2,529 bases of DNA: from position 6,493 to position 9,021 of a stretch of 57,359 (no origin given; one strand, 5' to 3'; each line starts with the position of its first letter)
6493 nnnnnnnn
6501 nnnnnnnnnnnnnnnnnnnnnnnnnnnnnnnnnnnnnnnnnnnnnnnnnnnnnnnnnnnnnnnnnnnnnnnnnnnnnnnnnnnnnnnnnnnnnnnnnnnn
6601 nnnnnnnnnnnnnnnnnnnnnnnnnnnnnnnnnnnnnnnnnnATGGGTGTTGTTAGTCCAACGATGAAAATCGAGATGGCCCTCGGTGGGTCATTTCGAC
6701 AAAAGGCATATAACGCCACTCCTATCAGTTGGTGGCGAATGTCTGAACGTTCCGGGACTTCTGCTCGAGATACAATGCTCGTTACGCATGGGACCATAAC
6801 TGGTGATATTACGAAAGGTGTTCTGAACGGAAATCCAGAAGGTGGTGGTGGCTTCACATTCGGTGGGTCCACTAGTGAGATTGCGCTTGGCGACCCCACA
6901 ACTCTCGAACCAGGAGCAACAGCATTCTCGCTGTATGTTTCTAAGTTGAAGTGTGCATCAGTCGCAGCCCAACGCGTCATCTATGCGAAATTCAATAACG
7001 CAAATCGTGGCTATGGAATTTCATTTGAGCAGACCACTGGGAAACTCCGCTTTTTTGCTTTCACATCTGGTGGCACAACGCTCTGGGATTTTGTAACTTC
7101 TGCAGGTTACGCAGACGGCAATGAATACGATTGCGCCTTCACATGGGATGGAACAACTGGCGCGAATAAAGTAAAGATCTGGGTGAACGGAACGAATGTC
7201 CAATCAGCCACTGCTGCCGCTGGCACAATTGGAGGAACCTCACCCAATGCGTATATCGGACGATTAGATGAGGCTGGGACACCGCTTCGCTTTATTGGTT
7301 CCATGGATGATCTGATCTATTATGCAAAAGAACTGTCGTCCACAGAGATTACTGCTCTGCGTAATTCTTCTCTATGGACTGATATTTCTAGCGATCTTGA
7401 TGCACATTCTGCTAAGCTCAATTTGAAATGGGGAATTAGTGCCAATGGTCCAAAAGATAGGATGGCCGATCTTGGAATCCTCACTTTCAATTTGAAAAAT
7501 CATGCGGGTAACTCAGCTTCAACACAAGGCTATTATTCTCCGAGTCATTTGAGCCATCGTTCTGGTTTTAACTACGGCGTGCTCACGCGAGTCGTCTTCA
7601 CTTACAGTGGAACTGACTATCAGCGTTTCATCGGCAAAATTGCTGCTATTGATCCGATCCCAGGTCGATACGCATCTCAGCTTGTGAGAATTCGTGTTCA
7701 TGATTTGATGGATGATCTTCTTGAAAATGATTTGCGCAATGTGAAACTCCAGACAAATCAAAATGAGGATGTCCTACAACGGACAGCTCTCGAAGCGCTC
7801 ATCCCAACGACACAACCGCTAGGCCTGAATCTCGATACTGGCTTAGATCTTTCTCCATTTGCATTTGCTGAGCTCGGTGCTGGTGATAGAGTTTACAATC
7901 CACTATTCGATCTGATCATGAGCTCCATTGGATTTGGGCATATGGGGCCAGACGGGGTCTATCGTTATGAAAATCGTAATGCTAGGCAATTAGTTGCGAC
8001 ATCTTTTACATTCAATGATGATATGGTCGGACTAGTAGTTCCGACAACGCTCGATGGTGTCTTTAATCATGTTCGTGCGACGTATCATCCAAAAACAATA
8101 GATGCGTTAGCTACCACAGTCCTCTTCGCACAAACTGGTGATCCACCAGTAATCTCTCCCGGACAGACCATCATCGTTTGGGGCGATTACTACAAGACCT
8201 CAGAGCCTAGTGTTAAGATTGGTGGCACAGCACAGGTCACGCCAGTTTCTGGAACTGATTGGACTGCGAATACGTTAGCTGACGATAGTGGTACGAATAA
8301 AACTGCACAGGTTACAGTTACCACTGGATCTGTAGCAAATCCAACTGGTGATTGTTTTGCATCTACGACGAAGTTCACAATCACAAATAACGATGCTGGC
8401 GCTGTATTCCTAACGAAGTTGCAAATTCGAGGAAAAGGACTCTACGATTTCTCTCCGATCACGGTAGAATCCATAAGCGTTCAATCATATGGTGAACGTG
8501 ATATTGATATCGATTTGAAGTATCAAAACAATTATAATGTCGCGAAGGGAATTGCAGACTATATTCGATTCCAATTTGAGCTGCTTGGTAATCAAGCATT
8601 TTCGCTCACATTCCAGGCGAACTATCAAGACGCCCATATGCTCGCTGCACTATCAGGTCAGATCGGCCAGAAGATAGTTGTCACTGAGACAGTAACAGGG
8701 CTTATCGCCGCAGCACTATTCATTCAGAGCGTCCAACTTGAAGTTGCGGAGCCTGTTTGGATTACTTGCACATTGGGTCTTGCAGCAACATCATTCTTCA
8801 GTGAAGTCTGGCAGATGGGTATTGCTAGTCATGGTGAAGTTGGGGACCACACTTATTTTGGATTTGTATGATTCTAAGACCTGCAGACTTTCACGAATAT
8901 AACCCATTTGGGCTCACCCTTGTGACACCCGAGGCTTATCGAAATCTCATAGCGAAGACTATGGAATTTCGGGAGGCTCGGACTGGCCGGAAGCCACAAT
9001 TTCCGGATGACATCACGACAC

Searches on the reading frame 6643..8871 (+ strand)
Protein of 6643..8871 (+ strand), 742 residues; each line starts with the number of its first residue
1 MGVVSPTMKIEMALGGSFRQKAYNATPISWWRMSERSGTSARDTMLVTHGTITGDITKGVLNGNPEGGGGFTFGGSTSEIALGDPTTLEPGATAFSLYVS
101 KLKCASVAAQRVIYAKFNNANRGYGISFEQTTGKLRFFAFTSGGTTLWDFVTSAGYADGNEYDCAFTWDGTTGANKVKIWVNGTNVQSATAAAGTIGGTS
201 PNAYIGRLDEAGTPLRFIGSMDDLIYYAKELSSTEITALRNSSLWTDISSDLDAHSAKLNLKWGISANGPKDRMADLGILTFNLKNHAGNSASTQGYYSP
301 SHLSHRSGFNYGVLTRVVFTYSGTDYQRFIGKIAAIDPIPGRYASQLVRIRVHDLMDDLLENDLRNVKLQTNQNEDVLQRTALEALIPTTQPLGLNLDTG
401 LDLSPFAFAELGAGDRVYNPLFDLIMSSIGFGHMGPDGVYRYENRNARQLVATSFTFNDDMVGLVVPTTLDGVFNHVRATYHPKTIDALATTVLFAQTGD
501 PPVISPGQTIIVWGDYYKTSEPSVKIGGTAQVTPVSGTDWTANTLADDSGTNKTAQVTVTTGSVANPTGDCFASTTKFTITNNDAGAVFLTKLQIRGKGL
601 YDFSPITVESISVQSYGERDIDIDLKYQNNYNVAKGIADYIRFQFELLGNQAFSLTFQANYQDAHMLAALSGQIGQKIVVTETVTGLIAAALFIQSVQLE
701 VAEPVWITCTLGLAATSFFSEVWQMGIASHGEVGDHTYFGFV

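Call 38: find_encoding_contigs(protein=window:6643-8871:+, flank=10000, max_places=1)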
Protein window:6643-8871:+ (742 aa): 7 contigs read that carry it; 1 place shown.
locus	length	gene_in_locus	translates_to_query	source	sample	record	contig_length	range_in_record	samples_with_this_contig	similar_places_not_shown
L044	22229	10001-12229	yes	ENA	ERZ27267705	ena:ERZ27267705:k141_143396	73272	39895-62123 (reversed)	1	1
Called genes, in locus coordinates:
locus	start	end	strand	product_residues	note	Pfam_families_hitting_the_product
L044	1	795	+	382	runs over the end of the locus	-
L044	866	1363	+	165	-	-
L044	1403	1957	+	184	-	PF20557:DnaT_2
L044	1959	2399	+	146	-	-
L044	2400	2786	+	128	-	-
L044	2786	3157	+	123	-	PF04883:HK97-gp10_like (weak)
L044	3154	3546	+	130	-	PF12691:Phage_tail_terminator_6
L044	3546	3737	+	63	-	-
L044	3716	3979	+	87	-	-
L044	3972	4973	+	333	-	-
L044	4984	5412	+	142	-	-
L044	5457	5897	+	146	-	-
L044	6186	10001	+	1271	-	PF10145:PhageMin_Tail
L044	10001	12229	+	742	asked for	PF13385:Laminin_G_3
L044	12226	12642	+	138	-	-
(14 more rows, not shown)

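Call 74: search_protein_families(library=phrogs, proteins=[window:6643-8871:+], max_evalue=0.01)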
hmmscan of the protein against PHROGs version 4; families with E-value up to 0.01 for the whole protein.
window:6643-8871:+ (742 aa): 0 families
